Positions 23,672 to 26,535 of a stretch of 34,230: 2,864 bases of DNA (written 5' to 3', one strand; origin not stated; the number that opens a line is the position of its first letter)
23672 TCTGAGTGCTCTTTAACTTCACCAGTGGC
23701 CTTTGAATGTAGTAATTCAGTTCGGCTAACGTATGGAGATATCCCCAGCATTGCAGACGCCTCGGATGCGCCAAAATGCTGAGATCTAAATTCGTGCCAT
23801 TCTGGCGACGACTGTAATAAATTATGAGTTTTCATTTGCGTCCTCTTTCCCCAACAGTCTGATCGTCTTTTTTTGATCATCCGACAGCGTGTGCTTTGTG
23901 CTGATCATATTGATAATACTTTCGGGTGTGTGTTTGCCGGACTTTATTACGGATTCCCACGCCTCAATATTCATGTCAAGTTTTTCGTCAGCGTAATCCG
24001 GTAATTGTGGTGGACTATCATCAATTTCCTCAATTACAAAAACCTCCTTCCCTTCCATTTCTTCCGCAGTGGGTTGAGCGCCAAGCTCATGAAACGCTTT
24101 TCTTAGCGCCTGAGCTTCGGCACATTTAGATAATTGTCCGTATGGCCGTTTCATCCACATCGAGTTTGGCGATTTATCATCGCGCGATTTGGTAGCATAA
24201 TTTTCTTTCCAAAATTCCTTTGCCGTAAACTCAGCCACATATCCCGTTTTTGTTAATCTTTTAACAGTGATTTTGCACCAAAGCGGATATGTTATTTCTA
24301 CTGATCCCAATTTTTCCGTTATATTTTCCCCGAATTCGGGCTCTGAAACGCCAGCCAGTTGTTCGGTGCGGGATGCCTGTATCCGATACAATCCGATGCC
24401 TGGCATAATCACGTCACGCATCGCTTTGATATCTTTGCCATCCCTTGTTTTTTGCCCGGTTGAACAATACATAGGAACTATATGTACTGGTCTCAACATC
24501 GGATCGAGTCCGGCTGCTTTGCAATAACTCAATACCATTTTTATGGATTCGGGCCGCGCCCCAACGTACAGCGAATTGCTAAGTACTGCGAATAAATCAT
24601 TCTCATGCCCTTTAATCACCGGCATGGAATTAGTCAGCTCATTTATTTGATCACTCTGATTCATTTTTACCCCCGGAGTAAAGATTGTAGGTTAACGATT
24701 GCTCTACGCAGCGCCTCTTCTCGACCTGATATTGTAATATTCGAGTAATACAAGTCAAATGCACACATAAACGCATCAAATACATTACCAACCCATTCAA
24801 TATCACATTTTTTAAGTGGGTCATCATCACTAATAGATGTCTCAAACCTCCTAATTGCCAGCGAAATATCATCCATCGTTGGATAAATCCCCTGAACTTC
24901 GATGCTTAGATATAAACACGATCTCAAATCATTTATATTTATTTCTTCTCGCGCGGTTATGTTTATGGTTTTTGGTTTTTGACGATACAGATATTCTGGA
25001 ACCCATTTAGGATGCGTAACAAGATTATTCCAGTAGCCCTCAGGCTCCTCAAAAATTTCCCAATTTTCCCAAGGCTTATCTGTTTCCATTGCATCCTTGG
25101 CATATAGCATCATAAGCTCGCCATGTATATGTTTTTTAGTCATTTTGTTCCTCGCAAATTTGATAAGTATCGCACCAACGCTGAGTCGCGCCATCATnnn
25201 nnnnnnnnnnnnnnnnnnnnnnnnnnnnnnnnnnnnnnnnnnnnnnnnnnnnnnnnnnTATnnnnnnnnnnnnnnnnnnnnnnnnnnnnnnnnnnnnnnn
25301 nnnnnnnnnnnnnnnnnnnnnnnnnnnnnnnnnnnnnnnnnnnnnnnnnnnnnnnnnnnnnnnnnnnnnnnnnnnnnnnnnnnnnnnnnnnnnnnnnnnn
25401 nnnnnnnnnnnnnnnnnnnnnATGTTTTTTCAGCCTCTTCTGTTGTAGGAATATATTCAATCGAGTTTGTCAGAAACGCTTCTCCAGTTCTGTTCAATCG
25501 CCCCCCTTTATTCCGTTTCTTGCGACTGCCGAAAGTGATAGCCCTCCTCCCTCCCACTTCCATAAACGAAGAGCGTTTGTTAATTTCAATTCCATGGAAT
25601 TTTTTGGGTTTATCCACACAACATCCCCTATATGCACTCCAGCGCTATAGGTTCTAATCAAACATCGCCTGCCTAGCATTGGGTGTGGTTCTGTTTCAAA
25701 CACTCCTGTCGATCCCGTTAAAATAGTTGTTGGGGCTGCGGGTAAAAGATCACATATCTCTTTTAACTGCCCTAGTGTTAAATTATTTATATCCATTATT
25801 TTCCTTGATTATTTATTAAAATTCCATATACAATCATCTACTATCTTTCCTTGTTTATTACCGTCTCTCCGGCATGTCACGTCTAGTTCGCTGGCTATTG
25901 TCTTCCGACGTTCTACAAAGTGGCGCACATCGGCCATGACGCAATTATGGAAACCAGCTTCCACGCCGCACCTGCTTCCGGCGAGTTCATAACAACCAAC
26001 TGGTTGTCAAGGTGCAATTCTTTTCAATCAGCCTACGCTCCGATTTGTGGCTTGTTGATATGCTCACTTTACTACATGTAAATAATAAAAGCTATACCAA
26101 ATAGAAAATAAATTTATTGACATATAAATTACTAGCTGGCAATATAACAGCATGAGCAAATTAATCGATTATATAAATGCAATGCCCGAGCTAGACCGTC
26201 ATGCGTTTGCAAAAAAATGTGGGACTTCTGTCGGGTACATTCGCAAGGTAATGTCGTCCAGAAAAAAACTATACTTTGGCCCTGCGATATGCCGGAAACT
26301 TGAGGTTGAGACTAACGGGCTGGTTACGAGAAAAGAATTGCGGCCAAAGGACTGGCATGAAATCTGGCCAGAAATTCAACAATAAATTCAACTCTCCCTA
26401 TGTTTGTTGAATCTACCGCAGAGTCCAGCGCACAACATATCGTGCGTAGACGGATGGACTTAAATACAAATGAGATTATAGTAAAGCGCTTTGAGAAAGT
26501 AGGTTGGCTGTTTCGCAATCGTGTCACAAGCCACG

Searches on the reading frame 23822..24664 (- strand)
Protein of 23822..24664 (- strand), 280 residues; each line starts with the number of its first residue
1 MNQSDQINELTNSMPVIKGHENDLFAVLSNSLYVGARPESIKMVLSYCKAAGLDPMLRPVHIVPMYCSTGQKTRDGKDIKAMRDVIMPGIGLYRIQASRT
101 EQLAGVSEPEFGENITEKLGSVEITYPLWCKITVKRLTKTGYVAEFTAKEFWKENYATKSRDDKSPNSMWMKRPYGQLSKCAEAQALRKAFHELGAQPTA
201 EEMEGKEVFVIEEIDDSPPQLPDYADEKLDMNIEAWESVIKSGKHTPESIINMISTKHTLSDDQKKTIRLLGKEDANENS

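Call 13: search_protein_families(library=pfam, proteins=[window:23822-24664:-], max_evalue=0.01)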
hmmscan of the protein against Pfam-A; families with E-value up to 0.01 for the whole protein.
window:23822-24664:- (280 aa): 1 family
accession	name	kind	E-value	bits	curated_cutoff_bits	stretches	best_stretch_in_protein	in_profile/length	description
PF03837.19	RecT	-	1.7e-21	77.1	24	1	23-206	6-188/198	RecT family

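Call 14: search_protein_families(library=phrogs, proteins=[window:23822-24664:-], max_evalue=0.001)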
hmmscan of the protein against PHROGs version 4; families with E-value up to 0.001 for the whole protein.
window:23822-24664:- (280 aa): 5 families
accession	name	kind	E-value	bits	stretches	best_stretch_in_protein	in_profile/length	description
phrog_2449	-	DNA, RNA and nucleotide metabolism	1.8e-91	307.9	1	10-278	7-288/301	single strand annealing protein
phrog_2780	-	DNA, RNA and nucleotide metabolism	2e-14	54.7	1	6-225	22-231/369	RecT-like ssDNA annealing protein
phrog_10056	-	DNA, RNA and nucleotide metabolism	1e-06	29.4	1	114-228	104-210/302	RecT-like ssDNA annealing protein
phrog_252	-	DNA, RNA and nucleotide metabolism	7.6e-06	26.6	1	9-207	11-184/263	Bet-like ssDNA annealing protein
phrog_2760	-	DNA, RNA and nucleotide metabolism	8.1e-05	23.2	0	153-205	138-190/257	RecT-like ssDNA annealing protein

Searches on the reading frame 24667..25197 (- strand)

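Call 13: search_protein_families(library=pfam, proteins=[window:24667-25197:-], max_evalue=0.01)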
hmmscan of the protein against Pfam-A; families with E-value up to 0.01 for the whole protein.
window:24667-25197:- (176 aa): 0 families

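Call 14: search_protein_families(library=phrogs, proteins=[window:24667-25197:-], max_evalue=0.001)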
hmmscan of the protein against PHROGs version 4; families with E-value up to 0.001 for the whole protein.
window:24667-25197:- (176 aa): 1 family
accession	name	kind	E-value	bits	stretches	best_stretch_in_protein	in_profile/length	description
phrog_18768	-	unknown function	1.5e-18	68.2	1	21-83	2-64/131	-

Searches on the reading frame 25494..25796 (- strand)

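Call 13: search_protein_families(library=pfam, proteins=[window:25494-25796:-], max_evalue=0.01)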
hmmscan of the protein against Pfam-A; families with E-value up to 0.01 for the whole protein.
window:25494-25796:- (100 aa): 1 family
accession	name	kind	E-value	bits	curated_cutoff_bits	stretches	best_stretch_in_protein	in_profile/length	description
PF22253.2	DUF6948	-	1.1e-13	51.5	27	1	43-97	2-54/85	Domain of unknown function (DUF6948)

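Call 14: search_protein_families(library=phrogs, proteins=[window:25494-25796:-], max_evalue=0.001)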
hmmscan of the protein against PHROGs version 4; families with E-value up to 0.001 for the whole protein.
window:25494-25796:- (100 aa): 0 families

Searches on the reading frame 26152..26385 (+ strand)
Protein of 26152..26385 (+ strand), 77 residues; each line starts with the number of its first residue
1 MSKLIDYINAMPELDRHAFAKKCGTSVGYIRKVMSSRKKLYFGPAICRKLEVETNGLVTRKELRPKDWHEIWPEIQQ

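Call 13: search_protein_families(library=pfam, proteins=[window:26152-26385:+], max_evalue=0.01)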
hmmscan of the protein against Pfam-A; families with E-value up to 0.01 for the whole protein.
window:26152-26385:+ (77 aa): 1 family
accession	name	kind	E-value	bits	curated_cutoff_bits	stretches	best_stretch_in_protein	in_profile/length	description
PF15943.11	YdaS_toxin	-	2.2e-05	24.6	30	1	17-70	12-64/65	Bacterial toxin YdaS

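Call 14: search_protein_families(library=phrogs, proteins=[window:26152-26385:+], max_evalue=0.001)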
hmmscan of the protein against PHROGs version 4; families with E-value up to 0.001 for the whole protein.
window:26152-26385:+ (77 aa): 3 families
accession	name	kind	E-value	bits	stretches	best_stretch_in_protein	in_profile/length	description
phrog_35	-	transcription regulation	5.9e-13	50.3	1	1-75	75-145/181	transcriptional repressor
phrog_10248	-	unknown function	9.3e-08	33.9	1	3-69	5-68/103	-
phrog_25161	-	unknown function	1.2e-05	26.4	1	6-68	6-68/163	-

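Call 17: find_related_loci(query=window:26152-26385:+, collection=viral_contigs, flank=3000)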
Query window:26152-26385:+ (77 aa) in viral_contigs; peptide patterns used: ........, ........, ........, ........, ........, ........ (x = any residue, [..] = any of these).
11 stretches matched a pattern; 2 encode a relative of the query (tblastn E <= 1e-3); 2 distinct loci.
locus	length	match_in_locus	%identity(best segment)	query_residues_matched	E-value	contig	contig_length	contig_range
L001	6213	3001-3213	41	3-75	1e-14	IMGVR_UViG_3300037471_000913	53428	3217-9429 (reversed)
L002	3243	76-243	41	22-75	2e-12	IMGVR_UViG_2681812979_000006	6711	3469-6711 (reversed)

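Call 21: find_encoding_contigs(protein=window:26152-26385:+, flank=3000, max_places=10)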
Protein window:26152-26385:+ (77 aa): 4 contigs read that carry it; 3 places shown.
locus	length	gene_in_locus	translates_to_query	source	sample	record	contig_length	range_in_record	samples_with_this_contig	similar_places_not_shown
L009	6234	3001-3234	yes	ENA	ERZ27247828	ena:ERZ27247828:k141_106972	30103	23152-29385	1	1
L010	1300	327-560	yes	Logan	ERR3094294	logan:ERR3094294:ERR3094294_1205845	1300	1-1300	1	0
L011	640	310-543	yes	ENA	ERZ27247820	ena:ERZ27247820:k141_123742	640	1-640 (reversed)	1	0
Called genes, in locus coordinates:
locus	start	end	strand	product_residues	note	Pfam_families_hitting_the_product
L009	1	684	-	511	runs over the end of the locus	PF09588:YqaJ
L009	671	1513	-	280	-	PF03837:RecT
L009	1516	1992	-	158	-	-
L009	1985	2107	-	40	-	-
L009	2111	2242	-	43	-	-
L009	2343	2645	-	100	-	PF22253:DUF6948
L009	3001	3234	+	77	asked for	-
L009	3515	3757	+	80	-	-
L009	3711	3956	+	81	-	-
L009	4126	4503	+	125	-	-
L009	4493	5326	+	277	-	-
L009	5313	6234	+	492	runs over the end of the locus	PF00270:DEAD, PF04851:ResIII, PF00271:Helicase_C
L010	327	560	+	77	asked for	-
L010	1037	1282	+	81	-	-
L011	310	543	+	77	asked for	-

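Call 42: find_homologous_proteins(query=window:26152-26385:+, max_evalue=0.00001)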
Query window:26152-26385:+ (77 aa): 2 proteins with E <= 0.00001 among 8 candidates.
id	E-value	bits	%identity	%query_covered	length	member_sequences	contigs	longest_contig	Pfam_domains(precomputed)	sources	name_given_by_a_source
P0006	1.1e-40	154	92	96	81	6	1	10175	-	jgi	jgi:hypothetical protein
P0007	4.0e-35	137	82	96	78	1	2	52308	-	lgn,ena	-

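Call 54: list_cluster_members(proteins=[P0006, P0002, P0007])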
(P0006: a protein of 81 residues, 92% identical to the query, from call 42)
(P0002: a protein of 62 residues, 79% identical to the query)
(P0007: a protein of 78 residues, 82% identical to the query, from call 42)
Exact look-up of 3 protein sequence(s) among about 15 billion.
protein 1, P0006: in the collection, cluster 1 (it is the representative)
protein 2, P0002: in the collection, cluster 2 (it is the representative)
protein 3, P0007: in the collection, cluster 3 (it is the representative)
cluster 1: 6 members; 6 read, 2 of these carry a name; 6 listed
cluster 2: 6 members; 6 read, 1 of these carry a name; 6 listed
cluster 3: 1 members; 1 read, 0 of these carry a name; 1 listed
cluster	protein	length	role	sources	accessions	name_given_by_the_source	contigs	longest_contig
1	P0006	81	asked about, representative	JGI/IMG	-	hypothetical protein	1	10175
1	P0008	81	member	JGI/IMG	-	hypothetical protein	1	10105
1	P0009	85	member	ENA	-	-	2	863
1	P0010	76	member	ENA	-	-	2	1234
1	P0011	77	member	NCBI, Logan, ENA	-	-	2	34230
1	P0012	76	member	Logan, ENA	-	-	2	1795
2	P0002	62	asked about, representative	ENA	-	-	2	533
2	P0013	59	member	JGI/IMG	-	hypothetical protein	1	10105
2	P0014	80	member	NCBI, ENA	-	-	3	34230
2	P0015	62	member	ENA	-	-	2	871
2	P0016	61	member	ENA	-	-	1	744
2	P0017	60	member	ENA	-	-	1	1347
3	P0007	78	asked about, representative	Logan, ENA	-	-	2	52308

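Call 55: find_encoding_contigs(protein=P0008, flank=3000, max_places=4)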
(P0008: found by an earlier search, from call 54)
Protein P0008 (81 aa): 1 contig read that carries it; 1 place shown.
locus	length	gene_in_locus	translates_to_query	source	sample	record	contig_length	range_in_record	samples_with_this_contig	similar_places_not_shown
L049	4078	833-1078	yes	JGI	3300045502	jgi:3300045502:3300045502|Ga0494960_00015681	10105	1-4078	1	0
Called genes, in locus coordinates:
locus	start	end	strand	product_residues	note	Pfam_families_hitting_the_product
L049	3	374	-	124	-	?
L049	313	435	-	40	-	-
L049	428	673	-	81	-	-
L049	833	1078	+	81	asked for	-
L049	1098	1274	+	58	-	-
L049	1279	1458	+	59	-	-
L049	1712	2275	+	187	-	-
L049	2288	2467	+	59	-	-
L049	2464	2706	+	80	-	-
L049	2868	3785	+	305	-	-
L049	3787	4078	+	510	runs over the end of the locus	PF25199:nSTAND_NTPase5 (faint), PF00270:DEAD, PF04851:ResIII, PF18766:SWI2_SNF2 (weak), PF00271:Helicase_C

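Call 56: find_encoding_contigs(protein=P0010, flank=3000, max_places=4)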
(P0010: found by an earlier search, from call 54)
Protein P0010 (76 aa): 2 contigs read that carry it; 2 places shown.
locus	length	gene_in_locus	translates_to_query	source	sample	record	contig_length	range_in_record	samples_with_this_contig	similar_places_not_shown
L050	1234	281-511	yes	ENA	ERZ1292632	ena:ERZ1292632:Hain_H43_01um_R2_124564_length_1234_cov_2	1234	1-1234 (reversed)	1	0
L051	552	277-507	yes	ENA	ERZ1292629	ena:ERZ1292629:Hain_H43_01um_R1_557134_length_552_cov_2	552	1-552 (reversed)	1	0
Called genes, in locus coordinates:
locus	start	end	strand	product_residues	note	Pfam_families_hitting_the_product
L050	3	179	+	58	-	?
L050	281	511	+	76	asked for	-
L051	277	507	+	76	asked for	-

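Call 57: find_encoding_contigs(protein=P0012, flank=3000, max_places=4)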
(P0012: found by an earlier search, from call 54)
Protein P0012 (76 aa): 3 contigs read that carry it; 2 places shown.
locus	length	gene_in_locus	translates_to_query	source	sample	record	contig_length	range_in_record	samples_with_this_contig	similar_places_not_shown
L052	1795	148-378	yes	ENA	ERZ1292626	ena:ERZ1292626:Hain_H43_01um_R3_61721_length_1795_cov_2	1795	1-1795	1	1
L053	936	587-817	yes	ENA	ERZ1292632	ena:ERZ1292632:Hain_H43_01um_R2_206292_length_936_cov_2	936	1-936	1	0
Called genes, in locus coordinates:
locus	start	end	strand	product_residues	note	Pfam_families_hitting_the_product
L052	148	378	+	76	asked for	-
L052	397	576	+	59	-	-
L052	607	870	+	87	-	-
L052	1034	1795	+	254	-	?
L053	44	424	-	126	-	-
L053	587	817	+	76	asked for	-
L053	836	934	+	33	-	?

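Call 73: find_encoding_contigs(protein=P0016, flank=3000, max_places=4)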
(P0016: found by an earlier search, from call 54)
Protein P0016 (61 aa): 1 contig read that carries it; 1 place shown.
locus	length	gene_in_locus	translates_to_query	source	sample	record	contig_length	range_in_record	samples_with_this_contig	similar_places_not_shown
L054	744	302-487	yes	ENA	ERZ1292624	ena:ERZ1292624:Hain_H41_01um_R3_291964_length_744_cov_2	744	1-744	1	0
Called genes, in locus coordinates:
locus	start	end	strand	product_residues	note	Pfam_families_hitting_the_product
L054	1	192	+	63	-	?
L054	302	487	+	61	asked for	-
